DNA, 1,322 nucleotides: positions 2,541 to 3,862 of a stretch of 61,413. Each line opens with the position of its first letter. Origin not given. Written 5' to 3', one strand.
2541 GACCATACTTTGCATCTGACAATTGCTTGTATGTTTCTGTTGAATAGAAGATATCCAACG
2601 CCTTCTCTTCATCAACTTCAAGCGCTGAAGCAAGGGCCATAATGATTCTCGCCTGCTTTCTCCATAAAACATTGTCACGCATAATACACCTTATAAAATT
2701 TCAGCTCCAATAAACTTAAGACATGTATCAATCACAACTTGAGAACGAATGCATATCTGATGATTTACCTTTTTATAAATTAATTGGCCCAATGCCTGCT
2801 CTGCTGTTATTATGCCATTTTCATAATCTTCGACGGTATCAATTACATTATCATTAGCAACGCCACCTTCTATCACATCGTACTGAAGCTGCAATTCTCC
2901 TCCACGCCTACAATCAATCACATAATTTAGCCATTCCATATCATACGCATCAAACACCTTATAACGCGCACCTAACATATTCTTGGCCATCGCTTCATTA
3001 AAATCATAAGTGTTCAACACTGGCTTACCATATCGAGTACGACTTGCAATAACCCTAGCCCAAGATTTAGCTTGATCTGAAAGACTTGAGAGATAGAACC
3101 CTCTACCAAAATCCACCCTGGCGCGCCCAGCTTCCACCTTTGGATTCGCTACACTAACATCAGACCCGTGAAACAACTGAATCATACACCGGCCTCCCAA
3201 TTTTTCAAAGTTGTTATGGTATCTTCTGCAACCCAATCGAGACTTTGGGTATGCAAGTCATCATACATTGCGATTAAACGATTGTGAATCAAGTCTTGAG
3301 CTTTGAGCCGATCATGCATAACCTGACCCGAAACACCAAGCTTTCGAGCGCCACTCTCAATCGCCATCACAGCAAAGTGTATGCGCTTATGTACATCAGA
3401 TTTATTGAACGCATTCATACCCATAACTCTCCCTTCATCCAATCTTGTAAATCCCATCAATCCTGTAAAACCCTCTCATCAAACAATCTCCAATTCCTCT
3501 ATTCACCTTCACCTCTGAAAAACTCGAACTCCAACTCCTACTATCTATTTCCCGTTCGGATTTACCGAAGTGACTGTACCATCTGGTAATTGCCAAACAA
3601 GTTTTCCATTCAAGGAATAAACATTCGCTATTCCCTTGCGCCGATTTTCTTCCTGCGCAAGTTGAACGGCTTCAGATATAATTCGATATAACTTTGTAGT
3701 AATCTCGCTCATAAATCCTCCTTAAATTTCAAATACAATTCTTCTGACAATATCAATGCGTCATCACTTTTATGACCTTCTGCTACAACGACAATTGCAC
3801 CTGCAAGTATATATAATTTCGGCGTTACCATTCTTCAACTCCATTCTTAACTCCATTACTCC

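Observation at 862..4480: Mosaic cassette-like accessory island built from shuffled repeat modules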

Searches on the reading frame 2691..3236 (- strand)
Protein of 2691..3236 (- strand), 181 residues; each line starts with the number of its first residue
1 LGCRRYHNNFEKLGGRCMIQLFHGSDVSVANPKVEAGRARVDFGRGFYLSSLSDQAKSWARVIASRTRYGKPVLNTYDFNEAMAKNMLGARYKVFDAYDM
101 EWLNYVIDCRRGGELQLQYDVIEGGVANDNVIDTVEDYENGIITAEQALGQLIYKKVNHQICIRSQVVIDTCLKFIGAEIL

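Call 8: search_protein_families(library=pfam, proteins=[window:2691-3236:-], max_evalue=0.1)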
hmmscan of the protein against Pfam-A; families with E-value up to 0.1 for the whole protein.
window:2691-3236:- (181 aa): 1 family
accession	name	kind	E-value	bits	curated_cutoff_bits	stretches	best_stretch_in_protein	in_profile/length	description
PF13151.12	DUF3990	-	7.7e-45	152.7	32.2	1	19-174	1-151/152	Protein of unknown function (DUF3990)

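Call 9: search_protein_families(library=ncbifam, proteins=[window:2691-3236:-], max_evalue=0.1)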
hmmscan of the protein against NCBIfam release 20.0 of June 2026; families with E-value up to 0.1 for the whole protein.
window:2691-3236:- (181 aa): 0 families

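Call 30: search_protein_families(library=padloc, proteins=[window:2691-3185:-], max_evalue=0.01)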
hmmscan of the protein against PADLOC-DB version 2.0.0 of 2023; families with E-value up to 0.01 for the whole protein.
window:2691-3185:- (164 aa): 8 families
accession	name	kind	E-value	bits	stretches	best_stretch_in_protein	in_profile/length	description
PDLC04438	PDC-M13B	-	6.5e-49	163.9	1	3-162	2-156/158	-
PDLC04436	PDC-M13A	-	3.3e-41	138.7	1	3-161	2-156/159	-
PDLC04411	PDC-M10A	-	1.8e-30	103.7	1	2-162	4-151/156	-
PDLC04412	PDC-M10A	-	3.7e-29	99.4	1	3-162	2-148/152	-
PDLC04437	PDC-M13A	-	2.2e-22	77.5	1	15-131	3-116/117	-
PDLC04413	PDC-M10A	-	5.6e-20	69.5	1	3-163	2-149/157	-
PDLC04641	PDC-M42A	-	1.1e-07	29.8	1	2-48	4-50/215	-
PDLC04640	PDC-M42A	-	6.3e-05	20.5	1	2-48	68-113/280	-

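Call 72: find_encoding_contigs(protein=window:2691-3185:-, flank=6000, max_places=8)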
Protein window:2691-3185:- (164 aa): 8 contigs read that carry it; 7 places shown.
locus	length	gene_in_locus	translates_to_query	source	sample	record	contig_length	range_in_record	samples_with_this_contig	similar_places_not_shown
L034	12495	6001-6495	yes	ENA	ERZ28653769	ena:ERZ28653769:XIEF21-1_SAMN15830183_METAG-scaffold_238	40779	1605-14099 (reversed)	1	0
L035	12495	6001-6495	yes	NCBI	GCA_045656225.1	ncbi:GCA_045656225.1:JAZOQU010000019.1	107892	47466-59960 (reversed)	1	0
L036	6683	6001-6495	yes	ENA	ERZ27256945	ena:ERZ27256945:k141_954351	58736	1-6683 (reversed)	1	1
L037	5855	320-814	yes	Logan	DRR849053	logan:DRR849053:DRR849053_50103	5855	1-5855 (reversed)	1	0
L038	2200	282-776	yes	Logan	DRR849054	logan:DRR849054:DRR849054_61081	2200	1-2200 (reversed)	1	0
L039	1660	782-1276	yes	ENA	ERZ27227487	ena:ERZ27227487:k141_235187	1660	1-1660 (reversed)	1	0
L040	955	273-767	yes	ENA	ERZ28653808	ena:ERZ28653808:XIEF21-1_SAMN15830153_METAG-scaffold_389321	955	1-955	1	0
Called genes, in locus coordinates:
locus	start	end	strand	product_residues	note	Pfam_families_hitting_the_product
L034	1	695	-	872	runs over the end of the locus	PF02838:Glyco_hydro_20b, PF07555:NAGidase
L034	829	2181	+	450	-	-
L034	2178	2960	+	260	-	PF00288:GHMP_kinases_N, PF08544:GHMP_kinases_C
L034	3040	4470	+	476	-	PF00657:Lipase_GDSL, PF13472:Lipase_GDSL_2, PF14606:Lipase_GDSL_3 (faint), PF00657:Lipase_GDSL, PF13472:Lipase_GDSL_2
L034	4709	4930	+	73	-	-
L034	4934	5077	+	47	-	-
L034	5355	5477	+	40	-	-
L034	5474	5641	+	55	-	-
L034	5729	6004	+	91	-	PF12668:DUF3791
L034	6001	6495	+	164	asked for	PF13151:DUF3990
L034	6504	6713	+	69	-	-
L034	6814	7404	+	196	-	-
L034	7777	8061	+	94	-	PF13366:PDDEXK_3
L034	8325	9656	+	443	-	PF13175:AAA_15 (weak), PF13304:AAA_21, PF13175:AAA_15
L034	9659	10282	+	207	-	-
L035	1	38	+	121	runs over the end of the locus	PF03413:PepSY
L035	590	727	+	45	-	-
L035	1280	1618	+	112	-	-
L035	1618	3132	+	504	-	PF01966:HD (weak)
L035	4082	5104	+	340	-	PF01797:Y1_Tnp (faint)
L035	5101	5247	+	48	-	-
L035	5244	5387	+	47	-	-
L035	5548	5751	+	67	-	-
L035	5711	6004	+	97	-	PF12668:DUF3791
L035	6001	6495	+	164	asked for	PF13151:DUF3990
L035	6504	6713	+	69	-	-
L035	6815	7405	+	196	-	-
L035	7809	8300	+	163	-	PF02357:NusG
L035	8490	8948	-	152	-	-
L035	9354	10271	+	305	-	PF10546:P63C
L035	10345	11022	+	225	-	-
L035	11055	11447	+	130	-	PF21956:DUF6922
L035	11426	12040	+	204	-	PF08843:AbiEii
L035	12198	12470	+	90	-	PF01381:HTH_3, PF13443:HTH_26 (weak)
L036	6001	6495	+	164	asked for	PF13151:DUF3990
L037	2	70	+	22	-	?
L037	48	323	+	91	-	PF12668:DUF3791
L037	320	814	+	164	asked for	PF13151:DUF3990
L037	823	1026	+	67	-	-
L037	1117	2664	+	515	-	-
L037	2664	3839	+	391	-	PF12837:Fer4_6 (faint), PF12838:Fer4_7, PF13187:Fer4_9 (weak), PF14697:Fer4_21 (weak), PF00037:Fer4 (weak), PF12797:Fer4_2 (weak), PF04422:FrhB_FdhB_N (weak), PF04432:FrhB_FdhB_C, +1 more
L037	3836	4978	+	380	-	PF04230:PS_pyruv_trans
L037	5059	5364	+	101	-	PF04221:RelB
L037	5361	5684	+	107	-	PF05016:ParE_toxin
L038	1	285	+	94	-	?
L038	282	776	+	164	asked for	PF13151:DUF3990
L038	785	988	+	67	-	-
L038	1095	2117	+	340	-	PF01797:Y1_Tnp (faint)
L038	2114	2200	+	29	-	?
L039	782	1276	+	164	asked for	PF13151:DUF3990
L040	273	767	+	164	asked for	PF13151:DUF3990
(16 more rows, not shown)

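Call 74: search_protein_families(library=pfam, proteins=[L035:4082-5104:+, L035:1618-3132:+, L035:1280-1618:+, L035:7809-8300:+, L035:9354-10271:+, L035:10345-11022:+, L037:1117-2664:+, L035:5548-5751:+, L035:5101-5247:+, L035:5244-5387:+], max_evalue=0.1)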
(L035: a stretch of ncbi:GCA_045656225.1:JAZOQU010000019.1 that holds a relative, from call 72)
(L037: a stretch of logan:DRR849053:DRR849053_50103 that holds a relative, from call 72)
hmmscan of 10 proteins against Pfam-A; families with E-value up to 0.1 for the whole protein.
L035:4082-5104:+ (340 aa): 4 families
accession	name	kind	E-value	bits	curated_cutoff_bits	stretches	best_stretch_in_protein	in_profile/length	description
PF01797.21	Y1_Tnp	-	7.5e-08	33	23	1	15-69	7-61/121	Transposase IS200 like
PF13384.12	HTH_23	-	0.013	15.8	24.6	1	316-337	19-40/50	Homeodomain-like domain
PF13565.12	HTH_32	-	0.04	14.9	33.7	0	291-335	23-73/73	Homeodomain-like domain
PF08279.18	HTH_11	-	0.041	14.2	25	0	307-337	7-38/55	HTH domain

L035:1618-3132:+ (504 aa): 2 families
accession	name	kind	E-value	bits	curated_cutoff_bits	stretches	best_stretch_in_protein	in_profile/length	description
PF01966.28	HD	-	1.6e-06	28.8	22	1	52-111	1-47/116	HD domain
PF19276.4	HD_assoc_2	-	0.00069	19.6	23.1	1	239-321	1-83/222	HD associated region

L035:1280-1618:+ (112 aa): 0 families

L035:7809-8300:+ (163 aa): 2 families
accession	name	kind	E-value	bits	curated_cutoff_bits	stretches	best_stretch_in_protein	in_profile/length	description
PF02357.24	NusG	-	3e-11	44.1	22.2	1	4-69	2-65/93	Transcription termination factor nusG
PF00467.35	KOW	-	0.093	13.1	22.3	1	111-130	1-20/32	KOW motif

L035:9354-10271:+ (305 aa): 1 family
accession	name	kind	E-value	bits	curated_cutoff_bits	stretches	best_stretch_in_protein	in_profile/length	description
PF10546.14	P63C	-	1.5e-16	61.2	26.1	1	170-262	2-93/93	P63C domain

L035:10345-11022:+ (225 aa): 1 family
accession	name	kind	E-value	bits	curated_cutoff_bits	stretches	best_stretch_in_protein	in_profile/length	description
PF16805.11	Trans_coact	-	0.018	15.3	25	0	14-43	26-55/73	Phage late-transcription coactivator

L037:1117-2664:+ (515 aa): 1 family
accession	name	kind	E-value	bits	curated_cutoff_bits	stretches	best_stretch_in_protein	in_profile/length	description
PF01554.23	MatE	-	6.8e-05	23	24.9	1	269-346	23-100/161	MatE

L035:5548-5751:+ (67 aa): 0 families

L035:5101-5247:+ (48 aa): 0 families

L035:5244-5387:+ (47 aa): 0 families

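Call 75: search_protein_families(library=ncbifam, proteins=[L035:4082-5104:+, L037:1117-2664:+, L035:1618-3132:+, L035:7809-8300:+], max_evalue=0.1)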
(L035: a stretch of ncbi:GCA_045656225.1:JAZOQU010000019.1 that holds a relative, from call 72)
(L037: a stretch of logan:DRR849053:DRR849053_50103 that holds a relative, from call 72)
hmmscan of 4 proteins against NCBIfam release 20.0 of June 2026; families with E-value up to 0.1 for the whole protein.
L035:4082-5104:+ (340 aa): 2 families
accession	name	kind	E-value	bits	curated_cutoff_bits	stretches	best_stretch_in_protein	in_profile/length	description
NF047646.1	REP_Tyr_transpos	equivalog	1.2e-15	57.6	80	2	125-194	71-146/146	REP-associated tyrosine transposase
NF033573.1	transpos_IS200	equivalog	0.00072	19.8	55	1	10-71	8-69/126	IS200/IS605 family transposase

L037:1117-2664:+ (515 aa): 1 family
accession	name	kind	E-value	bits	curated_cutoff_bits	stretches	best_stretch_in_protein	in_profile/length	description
TIGR00797.1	matE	subfamily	2.5e-07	29.9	147.4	1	36-354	23-329/396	MATE family efflux transporter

L035:1618-3132:+ (504 aa): 10 families
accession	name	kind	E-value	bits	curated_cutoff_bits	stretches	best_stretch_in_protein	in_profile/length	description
NF002205.0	PRK01096.1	equivalog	4.6e-08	32.5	439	1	50-139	60-149/444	deoxyguanosinetriphosphate triphosphohydrolase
TIGR01353.1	dGTP_triPase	subfamily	1.6e-06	28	152.35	1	48-116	35-100/389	dGTP triphosphohydrolase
NF041026.1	antiphage_dGTPase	exception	2.2e-05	23.8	400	1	50-112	51-110/425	anti-phage deoxyguanosine triphosphatase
NF003701.1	PRK05318.1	subfamily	0.00012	21.1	383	1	50-112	52-112/426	anti-phage deoxyguanosine triphosphatase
NF003429.0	PRK04926.1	equivalog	0.00027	19.9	405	1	47-119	61-138/500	dGTPase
TIGR02685.1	pter_reduc_Leis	equivalog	0.001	18.2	321.7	1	447-483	111-147/267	pteridine reductase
NF002327.0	PRK01286.1-2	equivalog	0.019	14.1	393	0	92-115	102-125/345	deoxyguanosinetriphosphate triphosphohydrolase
NF002328.0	PRK01286.1-3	equivalog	0.02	13.9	467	1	93-113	102-122/404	deoxyguanosinetriphosphate triphosphohydrolase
NF002829.0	PRK03007.1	equivalog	0.055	12.4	385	0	51-114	66-115/425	deoxyguanosinetriphosphate triphosphohydrolase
NF002326.0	PRK01286.1-1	equivalog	0.091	12.1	390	0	51-113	68-116/379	deoxyguanosinetriphosphate triphosphohydrolase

L035:7809-8300:+ (163 aa): 7 families
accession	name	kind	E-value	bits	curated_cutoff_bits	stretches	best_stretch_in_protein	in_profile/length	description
NF033644.1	antiterm_UpxY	subfamily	3.1e-21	76.1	100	1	5-157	1-163/164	UpxY family transcription antiterminator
NF033641.1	antiterm_LoaP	exception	3.7e-11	43.4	125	1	5-154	1-160/166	antiterminator LoaP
TIGR01955.1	RfaH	equivalog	1e-10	41.8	144.5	1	5-158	1-158/159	transcription/translation regulatory transformer protein RfaH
NF006534.0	PRK09014.1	equivalog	2.9e-08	33.8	124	1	3-158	2-159/162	transcription/translation regulatory transformer protein RfaH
TIGR00922.1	nusG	equivalog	8.3e-08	32.2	135.7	1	5-159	1-170/172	transcription termination/antitermination protein NusG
TIGR01956.2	NusG_myco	equivalog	0.0016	18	150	0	106-160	183-238/239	transcription termination/antitermination protein NusG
TIGR00405.1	KOW_elon_Spt5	equivalog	0.038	14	69.95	1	109-154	87-131/145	transcription elongation factor Spt5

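Call 91: search_solved_structures(query=window:2691-3185:-, max_evalue=1)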
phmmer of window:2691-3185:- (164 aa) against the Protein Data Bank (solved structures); distinct sequences matched with E-value up to 1: 1.
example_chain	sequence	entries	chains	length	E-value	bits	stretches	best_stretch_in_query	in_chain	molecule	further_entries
9krq_B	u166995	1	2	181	0.87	12.7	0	21-69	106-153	Spike glycoprotein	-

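Call 92: search_protein_families(library=phrogs, proteins=[window:2691-3185:-], max_evalue=0.01)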
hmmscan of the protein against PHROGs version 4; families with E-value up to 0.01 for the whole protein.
window:2691-3185:- (164 aa): 0 families

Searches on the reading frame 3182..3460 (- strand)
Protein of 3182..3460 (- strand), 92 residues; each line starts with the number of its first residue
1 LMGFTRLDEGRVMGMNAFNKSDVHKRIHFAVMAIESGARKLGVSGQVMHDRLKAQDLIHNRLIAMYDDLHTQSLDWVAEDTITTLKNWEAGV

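Call 8: search_protein_families(library=pfam, proteins=[window:3182-3460:-], max_evalue=0.1)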
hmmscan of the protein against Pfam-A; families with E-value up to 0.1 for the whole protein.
window:3182-3460:- (92 aa): 1 family
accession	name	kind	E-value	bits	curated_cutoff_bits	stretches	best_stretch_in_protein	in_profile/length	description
PF12668.12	DUF3791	-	8.1e-10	39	25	1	29-88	2-60/60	Protein of unknown function (DUF3791)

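Call 9: search_protein_families(library=ncbifam, proteins=[window:3182-3460:-], max_evalue=0.1)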
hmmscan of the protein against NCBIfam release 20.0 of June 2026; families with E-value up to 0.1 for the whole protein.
window:3182-3460:- (92 aa): 1 family
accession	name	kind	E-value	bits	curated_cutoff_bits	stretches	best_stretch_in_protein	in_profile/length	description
NF009189.0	PRK12537.1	equivalog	0.033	13.7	261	1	33-67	29-63/182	RNA polymerase sigma factor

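Call 30: search_protein_families(library=padloc, proteins=[window:3182-3460:-], max_evalue=0.01)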
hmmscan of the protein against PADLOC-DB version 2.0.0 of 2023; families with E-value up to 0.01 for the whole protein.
window:3182-3460:- (92 aa): 2 families
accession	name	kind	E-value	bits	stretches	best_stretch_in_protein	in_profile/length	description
PDLC04434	PDC-M13A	-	5.5e-13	46.8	1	19-89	4-75/78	-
PDLC04433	PDC-M13A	-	0.00019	19.9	1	27-80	9-61/74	-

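Call 92: search_protein_families(library=phrogs, proteins=[window:3182-3460:-], max_evalue=0.01)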
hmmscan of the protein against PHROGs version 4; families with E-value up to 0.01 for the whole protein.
window:3182-3460:- (92 aa): 0 families

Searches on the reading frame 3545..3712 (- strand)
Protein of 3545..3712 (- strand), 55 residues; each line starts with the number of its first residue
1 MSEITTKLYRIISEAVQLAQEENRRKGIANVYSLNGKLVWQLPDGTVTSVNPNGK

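Call 8: search_protein_families(library=pfam, proteins=[window:3545-3712:-], max_evalue=0.1)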
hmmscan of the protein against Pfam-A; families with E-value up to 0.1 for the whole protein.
window:3545-3712:- (55 aa): 1 family
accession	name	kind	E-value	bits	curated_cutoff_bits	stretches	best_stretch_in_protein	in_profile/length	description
PF07202.18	Tcp10_C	-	0.018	15.1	36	1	39-54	6-21/35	T-complex protein 10 C-terminus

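Call 9: search_protein_families(library=ncbifam, proteins=[window:3545-3712:-], max_evalue=0.1)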
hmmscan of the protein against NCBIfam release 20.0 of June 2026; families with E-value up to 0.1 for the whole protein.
window:3545-3712:- (55 aa): 0 families

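Call 30: search_protein_families(library=padloc, proteins=[window:3545-3712:-], max_evalue=0.01)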
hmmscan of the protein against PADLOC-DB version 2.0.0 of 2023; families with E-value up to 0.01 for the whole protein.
window:3545-3712:- (55 aa): 0 families

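Call 83: find_encoding_contigs(protein=window:3545-3712:-, flank=4000, max_places=8)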
Protein window:3545-3712:- (55 aa): 9 contigs read that carry it; 7 places shown.
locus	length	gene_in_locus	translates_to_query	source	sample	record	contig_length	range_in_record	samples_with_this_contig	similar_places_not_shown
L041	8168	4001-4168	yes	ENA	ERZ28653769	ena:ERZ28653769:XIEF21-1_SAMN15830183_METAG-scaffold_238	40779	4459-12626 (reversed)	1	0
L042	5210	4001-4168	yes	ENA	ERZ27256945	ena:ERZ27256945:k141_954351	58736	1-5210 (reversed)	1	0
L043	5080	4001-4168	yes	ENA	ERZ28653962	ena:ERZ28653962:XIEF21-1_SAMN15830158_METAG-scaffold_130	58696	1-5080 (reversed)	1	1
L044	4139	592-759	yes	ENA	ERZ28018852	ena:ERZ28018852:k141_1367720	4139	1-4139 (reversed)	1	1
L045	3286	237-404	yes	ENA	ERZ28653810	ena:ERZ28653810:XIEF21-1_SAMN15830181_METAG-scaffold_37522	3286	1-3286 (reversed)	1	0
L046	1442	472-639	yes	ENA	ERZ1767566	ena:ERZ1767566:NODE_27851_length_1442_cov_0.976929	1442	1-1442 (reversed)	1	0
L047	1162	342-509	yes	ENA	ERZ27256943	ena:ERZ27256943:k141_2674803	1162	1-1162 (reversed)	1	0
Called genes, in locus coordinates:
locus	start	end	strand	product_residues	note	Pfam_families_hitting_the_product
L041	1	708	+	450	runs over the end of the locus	-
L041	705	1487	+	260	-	PF00288:GHMP_kinases_N, PF08544:GHMP_kinases_C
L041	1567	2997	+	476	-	PF00657:Lipase_GDSL, PF13472:Lipase_GDSL_2, PF14606:Lipase_GDSL_3 (faint), PF00657:Lipase_GDSL, PF13472:Lipase_GDSL_2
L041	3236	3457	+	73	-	-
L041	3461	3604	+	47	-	-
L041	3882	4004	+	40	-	-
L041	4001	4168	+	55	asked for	-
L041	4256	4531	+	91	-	PF12668:DUF3791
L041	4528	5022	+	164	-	PF13151:DUF3990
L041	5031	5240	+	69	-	-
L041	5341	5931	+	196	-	-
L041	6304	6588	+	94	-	PF13366:PDDEXK_3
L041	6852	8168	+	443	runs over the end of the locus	PF13175:AAA_15 (weak), PF13304:AAA_21, PF13175:AAA_15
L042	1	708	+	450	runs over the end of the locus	-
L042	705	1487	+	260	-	PF00288:GHMP_kinases_N, PF08544:GHMP_kinases_C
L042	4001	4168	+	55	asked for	-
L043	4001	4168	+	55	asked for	-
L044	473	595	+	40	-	-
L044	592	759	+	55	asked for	-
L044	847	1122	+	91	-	PF12668:DUF3791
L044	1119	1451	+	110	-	PF13151:DUF3990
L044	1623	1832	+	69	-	-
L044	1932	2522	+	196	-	-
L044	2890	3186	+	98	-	-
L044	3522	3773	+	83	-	-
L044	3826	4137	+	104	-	?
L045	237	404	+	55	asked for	-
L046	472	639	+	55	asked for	-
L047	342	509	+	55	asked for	-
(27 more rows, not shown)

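Call 92: search_protein_families(library=phrogs, proteins=[window:3545-3712:-, L044:2890-3186:+], max_evalue=0.01)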
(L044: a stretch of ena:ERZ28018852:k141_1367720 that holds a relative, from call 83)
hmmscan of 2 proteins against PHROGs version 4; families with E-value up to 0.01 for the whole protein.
window:3545-3712:- (55 aa): 0 families

L044:2890-3186:+ (98 aa): 3 families
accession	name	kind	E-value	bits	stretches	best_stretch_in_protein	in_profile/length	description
phrog_32500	-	unknown function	6.5e-17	62.3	1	8-78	7-74/76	-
phrog_129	-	transcription regulation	0.0025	18.7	1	3-61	2-55/273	transcriptional regulator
phrog_2657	-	transcription regulation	0.0057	17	1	4-88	3-64/243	transcriptional regulator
